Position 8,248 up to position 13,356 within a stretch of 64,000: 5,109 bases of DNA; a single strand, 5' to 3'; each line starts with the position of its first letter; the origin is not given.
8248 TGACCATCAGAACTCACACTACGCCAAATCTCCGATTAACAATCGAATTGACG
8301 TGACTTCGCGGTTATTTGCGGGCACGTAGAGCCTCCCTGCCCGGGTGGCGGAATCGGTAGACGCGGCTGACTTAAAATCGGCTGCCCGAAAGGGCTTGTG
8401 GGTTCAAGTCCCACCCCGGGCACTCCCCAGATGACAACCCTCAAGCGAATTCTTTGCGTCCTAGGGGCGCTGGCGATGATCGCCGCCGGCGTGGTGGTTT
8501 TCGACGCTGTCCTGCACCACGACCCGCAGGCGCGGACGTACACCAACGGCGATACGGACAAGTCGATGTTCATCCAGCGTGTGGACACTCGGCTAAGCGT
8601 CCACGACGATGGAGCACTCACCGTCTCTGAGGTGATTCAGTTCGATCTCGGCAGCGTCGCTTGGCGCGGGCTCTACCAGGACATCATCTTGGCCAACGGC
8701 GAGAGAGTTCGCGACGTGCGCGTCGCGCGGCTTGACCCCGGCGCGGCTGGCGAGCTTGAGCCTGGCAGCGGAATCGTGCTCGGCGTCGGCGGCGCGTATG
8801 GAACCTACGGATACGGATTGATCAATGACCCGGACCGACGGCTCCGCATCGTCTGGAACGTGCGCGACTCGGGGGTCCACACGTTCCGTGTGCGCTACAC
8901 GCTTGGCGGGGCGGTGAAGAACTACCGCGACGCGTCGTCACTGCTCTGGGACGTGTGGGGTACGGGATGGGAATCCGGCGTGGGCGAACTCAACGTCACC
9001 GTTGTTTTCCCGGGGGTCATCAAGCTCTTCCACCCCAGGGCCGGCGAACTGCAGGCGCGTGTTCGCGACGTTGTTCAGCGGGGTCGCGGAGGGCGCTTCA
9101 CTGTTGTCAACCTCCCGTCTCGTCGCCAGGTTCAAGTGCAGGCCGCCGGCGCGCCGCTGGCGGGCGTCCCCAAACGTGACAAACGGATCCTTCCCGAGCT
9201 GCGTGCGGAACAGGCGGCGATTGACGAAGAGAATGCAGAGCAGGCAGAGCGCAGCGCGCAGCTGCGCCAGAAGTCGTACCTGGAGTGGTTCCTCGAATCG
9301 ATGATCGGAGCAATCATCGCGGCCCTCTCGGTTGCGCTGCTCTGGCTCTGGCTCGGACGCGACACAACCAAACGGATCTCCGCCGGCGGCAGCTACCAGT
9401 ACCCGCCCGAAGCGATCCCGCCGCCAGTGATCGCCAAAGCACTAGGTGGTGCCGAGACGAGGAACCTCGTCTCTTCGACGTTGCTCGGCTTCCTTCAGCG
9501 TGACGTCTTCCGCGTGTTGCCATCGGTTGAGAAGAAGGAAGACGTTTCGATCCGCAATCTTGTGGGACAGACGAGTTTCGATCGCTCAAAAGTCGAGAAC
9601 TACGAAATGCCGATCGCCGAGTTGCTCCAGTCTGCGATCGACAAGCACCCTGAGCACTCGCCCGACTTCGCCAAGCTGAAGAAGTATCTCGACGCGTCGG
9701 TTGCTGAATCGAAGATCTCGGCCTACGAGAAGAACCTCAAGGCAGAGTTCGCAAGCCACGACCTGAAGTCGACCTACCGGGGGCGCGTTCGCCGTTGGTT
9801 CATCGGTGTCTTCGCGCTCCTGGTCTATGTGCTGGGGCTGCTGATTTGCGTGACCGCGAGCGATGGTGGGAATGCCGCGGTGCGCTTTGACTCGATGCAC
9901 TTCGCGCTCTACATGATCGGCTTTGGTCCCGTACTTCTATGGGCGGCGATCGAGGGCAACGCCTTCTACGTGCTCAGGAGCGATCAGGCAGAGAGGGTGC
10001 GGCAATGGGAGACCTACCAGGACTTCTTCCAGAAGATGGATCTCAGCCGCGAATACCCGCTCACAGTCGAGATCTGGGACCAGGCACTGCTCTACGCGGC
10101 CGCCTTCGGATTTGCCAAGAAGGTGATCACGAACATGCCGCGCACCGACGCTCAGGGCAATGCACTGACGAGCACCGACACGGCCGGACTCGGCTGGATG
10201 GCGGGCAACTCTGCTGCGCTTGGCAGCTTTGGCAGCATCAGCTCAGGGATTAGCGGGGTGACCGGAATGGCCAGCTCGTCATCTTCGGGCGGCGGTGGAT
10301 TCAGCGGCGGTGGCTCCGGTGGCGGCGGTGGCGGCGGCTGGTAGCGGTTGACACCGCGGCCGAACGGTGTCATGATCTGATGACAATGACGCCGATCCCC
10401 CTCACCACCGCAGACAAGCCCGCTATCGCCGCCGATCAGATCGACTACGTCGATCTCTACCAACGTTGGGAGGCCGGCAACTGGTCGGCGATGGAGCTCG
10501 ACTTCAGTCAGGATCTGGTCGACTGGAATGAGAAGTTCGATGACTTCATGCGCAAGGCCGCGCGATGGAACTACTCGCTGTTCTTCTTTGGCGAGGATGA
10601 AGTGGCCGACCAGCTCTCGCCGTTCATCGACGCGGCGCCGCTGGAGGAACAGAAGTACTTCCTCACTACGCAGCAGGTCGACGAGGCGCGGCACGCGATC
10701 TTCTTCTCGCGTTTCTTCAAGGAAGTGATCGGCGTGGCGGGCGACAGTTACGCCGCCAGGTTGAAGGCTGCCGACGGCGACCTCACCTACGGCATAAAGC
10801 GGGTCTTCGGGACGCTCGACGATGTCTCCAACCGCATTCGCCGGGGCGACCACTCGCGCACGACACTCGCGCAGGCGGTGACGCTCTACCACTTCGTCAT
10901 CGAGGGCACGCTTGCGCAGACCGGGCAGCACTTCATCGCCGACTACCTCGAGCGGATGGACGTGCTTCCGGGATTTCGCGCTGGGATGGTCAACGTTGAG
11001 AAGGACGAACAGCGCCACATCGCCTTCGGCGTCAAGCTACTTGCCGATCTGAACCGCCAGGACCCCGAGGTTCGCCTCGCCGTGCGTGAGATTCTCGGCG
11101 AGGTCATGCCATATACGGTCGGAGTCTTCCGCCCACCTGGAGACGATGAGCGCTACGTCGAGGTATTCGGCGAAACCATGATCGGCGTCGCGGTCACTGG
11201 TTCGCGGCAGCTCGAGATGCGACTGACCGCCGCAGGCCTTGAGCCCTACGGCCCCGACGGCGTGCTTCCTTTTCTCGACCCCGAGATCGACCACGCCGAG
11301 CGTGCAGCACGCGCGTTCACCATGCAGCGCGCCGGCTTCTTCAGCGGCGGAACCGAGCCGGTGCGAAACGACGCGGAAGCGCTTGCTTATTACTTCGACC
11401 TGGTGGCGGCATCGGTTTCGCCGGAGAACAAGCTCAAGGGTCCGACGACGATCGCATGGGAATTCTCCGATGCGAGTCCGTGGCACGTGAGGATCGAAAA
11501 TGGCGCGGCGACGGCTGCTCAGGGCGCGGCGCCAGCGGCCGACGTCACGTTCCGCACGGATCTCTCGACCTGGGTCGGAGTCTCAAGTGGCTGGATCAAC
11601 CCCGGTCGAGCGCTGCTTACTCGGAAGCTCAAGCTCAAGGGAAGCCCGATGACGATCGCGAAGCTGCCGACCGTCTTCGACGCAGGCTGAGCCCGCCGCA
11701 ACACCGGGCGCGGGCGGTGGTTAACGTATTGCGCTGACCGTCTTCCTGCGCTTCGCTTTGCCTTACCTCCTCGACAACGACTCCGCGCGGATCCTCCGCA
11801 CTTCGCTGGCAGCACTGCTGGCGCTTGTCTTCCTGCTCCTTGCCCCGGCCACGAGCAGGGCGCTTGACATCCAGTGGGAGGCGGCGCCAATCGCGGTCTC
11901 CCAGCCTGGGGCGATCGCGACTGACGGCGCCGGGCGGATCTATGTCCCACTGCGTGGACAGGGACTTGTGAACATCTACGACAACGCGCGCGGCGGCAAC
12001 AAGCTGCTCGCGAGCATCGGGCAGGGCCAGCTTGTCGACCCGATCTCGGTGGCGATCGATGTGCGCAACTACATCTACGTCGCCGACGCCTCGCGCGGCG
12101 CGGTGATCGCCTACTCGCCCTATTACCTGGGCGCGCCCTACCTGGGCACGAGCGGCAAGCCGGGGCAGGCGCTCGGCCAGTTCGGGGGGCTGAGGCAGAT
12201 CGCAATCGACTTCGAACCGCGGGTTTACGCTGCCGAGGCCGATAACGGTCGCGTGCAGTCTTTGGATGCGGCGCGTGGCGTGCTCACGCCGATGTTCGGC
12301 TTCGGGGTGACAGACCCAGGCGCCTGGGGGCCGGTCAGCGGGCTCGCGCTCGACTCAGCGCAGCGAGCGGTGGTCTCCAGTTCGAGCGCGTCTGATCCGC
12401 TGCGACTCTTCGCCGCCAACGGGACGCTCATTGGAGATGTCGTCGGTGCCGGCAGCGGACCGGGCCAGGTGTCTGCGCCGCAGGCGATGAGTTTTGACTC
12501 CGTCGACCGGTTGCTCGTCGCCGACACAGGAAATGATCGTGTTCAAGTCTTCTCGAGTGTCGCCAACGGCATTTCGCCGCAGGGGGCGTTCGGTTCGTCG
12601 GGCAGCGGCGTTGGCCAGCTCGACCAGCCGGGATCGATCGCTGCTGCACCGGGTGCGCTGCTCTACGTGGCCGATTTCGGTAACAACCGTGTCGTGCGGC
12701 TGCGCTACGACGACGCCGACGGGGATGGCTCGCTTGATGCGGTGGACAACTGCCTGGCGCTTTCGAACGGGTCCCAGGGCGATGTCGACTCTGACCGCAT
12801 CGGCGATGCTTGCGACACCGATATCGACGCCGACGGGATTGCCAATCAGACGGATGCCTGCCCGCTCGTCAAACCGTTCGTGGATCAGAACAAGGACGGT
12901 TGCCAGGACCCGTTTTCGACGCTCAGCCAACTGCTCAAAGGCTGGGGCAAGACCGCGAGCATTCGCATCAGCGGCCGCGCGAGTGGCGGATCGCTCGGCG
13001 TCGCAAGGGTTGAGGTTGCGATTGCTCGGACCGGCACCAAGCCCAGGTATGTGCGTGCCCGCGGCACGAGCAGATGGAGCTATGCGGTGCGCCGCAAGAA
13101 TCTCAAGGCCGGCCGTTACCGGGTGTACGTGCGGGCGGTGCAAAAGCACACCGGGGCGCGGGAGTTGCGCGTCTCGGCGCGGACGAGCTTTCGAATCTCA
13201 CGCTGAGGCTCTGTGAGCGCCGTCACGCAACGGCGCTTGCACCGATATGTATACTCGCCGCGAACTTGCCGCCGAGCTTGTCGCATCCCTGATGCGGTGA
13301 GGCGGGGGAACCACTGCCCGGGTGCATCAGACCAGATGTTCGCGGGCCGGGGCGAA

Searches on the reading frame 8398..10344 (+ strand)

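Call 53: search_protein_families(library=pfam, proteins=[window:8398-10344:+], max_evalue=0.001)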
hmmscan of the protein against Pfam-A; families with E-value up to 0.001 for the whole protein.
window:8398-10344:+ (648 aa): 2 families
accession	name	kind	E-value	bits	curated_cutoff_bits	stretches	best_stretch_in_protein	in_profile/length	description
PF09972.14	DUF2207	-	3.9e-24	86.2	24.4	1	59-249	2-170/172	Predicted membrane protein (DUF2207) N-terminal domain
PF20990.2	DUF2207_C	-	3.8e-18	66.5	33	1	335-580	4-247/247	Predicted membrane protein (DUF2207) C-terminal domain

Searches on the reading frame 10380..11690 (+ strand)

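Call 53: search_protein_families(library=pfam, proteins=[window:10380-11690:+], max_evalue=0.001)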
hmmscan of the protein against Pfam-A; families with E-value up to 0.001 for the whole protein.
window:10380-11690:+ (436 aa): 3 families
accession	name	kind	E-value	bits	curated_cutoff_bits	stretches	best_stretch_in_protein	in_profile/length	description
PF00268.27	Ribonuc_red_sm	-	1.4e-14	54.6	33.6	1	24-234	13-221/281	Ribonucleotide reductase, small chain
PF02036.22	SCP2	-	2.8e-10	40.9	21.3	1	357-434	23-101/101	SCP-2 sterol transfer family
PF14864.11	Alkyl_sulf_C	-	2.7e-08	34.5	27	1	338-434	16-114/125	Alkyl sulfatase C-terminal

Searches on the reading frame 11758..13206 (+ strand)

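Call 53: search_protein_families(library=pfam, proteins=[window:11758-13206:+], max_evalue=0.001)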
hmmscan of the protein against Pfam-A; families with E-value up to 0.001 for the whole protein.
window:11758-13206:+ (482 aa): 2 families
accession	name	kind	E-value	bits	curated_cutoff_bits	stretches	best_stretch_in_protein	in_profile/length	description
PF01436.27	NHL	-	1.1e-11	44.6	20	0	288-313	1-26/28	NHL repeat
PF02412.23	TSP_3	-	7.1e-10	38.8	25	1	342-370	2-30/36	Thrombospondin type 3 repeat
